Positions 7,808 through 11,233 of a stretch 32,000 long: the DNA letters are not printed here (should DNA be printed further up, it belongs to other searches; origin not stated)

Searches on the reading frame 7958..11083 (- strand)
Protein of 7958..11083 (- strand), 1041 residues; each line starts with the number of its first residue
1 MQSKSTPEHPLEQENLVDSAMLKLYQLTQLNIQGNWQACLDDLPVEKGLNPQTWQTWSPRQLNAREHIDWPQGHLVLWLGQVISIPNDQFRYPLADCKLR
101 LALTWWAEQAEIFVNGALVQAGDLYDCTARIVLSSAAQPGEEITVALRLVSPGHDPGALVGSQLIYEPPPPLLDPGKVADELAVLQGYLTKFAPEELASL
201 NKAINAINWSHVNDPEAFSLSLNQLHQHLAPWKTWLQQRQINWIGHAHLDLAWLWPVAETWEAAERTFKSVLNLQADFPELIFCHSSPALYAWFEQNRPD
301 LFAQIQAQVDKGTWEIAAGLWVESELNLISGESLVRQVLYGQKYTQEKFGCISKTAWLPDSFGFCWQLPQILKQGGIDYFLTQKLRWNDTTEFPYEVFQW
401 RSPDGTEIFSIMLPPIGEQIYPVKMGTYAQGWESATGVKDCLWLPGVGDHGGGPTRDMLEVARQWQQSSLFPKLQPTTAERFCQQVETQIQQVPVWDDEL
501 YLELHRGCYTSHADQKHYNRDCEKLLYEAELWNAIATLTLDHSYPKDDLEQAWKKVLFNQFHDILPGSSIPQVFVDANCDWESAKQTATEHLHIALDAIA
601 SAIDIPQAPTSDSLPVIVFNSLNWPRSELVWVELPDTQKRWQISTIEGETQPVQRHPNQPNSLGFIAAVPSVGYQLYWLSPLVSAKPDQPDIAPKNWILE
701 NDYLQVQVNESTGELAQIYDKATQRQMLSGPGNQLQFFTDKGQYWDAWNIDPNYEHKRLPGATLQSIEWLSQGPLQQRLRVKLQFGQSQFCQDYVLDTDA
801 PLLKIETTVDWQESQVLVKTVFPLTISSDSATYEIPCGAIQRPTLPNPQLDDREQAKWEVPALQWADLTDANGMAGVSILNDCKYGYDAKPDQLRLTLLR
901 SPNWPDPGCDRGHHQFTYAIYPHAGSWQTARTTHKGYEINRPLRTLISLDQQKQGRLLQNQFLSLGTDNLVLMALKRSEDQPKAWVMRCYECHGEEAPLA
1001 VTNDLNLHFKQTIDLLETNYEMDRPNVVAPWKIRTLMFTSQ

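Call 11: search_protein_families(library=pfam, proteins=[window:7958-11083:-], max_evalue=0.001)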
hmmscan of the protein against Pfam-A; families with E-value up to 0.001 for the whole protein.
window:7958-11083:- (1041 aa): 5 families
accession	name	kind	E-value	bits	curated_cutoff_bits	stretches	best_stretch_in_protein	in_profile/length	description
PF01074.27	Glyco_hydro_38N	-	2.7e-88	296.3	25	1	241-496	2-269/270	Glycosyl hydrolases family 38 N-terminal domain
PF07748.19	Glyco_hydro_38C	-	9.7e-68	228.9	25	1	699-907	1-205/206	Glycosyl hydrolases family 38 C-terminal domain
PF09261.16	Alpha-mann_mid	-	2.5e-29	101.7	31.1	1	503-596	1-93/96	Alpha mannosidase middle domain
PF17677.7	Glyco_hydro38C2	-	6.2e-12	45.9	22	1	969-1036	1-72/72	Glycosyl hydrolases family 38 C-terminal beta sandwich domain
PF03065.20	Glyco_hydro_57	-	7.3e-06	25.9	21.2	1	265-387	60-176/291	Glycosyl hydrolase family 57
